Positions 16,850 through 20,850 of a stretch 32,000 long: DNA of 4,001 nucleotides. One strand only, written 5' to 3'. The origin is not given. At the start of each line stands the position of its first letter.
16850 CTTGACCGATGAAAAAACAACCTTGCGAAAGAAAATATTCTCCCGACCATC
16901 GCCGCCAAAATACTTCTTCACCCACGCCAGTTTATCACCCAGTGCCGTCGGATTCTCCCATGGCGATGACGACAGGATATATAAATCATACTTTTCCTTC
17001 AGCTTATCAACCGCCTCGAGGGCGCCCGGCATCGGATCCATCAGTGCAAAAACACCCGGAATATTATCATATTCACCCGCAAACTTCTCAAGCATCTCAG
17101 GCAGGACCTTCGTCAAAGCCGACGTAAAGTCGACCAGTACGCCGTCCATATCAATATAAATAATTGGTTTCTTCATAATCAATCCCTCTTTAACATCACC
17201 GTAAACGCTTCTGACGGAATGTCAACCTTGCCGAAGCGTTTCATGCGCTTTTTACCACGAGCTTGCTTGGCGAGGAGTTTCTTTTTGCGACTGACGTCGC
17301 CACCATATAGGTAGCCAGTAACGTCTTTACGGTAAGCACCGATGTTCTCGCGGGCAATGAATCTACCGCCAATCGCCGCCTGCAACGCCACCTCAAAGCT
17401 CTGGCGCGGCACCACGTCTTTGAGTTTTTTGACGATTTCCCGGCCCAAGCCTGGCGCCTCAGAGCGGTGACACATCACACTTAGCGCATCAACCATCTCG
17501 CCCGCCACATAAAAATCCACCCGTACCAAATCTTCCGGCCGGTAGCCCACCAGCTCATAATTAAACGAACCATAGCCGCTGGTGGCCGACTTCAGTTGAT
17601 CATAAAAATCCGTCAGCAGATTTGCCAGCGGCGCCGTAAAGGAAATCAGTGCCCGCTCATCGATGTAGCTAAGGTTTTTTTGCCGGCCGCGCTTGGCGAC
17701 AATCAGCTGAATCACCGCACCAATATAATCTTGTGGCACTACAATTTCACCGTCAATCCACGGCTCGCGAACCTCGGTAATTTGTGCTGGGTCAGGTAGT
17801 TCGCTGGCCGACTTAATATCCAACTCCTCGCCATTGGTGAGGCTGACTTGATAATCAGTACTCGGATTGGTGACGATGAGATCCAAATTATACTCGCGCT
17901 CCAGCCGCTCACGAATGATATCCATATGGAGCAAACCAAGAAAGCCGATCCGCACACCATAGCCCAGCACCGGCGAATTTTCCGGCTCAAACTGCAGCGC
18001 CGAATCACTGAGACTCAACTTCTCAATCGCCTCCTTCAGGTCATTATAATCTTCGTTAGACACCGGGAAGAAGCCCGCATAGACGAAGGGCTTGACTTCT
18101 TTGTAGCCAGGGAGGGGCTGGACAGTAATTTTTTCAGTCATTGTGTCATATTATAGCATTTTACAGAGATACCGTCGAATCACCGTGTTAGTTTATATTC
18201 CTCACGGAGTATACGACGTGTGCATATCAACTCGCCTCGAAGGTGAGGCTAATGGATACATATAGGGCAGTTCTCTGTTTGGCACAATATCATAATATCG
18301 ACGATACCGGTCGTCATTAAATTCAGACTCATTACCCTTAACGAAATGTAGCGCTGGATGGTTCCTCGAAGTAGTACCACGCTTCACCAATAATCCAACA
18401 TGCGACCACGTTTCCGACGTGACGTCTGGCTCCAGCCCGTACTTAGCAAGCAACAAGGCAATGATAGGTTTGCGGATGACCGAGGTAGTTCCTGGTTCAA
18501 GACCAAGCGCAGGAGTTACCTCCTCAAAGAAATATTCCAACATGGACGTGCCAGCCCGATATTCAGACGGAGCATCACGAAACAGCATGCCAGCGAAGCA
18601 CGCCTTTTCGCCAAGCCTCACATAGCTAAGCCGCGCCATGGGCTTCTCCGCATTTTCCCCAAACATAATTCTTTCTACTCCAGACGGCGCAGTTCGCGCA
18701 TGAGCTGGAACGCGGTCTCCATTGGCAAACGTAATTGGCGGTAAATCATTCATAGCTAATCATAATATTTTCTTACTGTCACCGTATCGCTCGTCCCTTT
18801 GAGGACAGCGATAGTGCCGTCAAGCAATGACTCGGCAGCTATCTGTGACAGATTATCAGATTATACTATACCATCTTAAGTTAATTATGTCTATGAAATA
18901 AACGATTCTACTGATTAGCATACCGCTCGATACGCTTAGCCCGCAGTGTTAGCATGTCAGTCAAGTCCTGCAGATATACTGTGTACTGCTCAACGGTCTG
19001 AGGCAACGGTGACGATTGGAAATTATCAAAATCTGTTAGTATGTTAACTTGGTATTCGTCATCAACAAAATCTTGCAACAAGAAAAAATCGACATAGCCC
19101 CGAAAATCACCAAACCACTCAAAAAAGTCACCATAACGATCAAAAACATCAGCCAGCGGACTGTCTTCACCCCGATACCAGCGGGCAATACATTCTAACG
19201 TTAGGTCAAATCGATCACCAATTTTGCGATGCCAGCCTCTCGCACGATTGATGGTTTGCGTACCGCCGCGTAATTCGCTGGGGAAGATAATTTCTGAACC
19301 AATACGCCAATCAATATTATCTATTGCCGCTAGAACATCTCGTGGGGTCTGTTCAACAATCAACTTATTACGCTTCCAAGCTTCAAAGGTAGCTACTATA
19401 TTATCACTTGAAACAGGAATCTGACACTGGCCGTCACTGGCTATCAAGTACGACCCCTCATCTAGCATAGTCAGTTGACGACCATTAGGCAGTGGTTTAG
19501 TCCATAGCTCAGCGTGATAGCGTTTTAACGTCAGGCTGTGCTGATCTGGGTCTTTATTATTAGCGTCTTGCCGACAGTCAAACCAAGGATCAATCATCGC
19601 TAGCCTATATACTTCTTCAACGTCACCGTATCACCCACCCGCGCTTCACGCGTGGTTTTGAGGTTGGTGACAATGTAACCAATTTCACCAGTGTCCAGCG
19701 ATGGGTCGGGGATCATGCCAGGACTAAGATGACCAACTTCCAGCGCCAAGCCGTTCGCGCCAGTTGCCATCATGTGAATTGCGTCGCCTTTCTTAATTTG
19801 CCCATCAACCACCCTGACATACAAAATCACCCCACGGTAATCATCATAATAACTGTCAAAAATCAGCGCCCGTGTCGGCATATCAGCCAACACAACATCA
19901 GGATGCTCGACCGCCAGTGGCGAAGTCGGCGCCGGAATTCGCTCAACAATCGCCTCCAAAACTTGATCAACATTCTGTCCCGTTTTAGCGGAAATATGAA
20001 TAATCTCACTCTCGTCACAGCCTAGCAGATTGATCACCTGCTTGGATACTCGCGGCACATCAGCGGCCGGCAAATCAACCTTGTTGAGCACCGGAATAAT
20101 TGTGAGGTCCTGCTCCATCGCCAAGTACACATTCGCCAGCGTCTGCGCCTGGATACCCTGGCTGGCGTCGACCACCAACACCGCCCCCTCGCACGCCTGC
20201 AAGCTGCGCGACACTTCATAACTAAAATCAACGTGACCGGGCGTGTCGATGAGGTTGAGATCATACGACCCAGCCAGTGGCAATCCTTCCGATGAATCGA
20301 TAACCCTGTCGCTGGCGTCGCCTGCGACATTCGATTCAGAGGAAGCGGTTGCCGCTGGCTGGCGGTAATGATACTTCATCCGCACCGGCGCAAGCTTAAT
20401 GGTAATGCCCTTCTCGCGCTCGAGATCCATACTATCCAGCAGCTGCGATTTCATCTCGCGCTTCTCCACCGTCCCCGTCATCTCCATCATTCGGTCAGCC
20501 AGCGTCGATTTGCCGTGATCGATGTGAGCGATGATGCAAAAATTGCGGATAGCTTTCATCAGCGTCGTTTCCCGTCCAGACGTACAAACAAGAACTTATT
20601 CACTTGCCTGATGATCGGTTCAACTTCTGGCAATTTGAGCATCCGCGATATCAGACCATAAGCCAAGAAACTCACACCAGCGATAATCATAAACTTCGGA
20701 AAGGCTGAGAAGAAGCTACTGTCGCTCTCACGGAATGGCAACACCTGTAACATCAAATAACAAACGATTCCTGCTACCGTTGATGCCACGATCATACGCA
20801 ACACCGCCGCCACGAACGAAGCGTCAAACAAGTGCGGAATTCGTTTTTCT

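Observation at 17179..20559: lepA (EF4) is cleanly split at the domain II/III boundary by a two-gene insert of about 1.47 kb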

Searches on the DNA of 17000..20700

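Call 67: search_rna_families(source=window, start=17000, end=20700, threshold=evalue, max_evalue=1)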
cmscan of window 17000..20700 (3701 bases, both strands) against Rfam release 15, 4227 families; matches with E-value up to 1: 2.
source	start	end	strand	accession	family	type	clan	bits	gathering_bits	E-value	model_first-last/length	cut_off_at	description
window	20489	20550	+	RF02746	AsrC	Gene; antisense;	-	21.5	111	0.0013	49-110/886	no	antisense RNA of rseC mRNA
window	20231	20403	+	RF02566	Ms1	Gene; sRNA;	-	21.3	162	0.014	1-304/304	no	Mycobacterium smegmatis small RNA 1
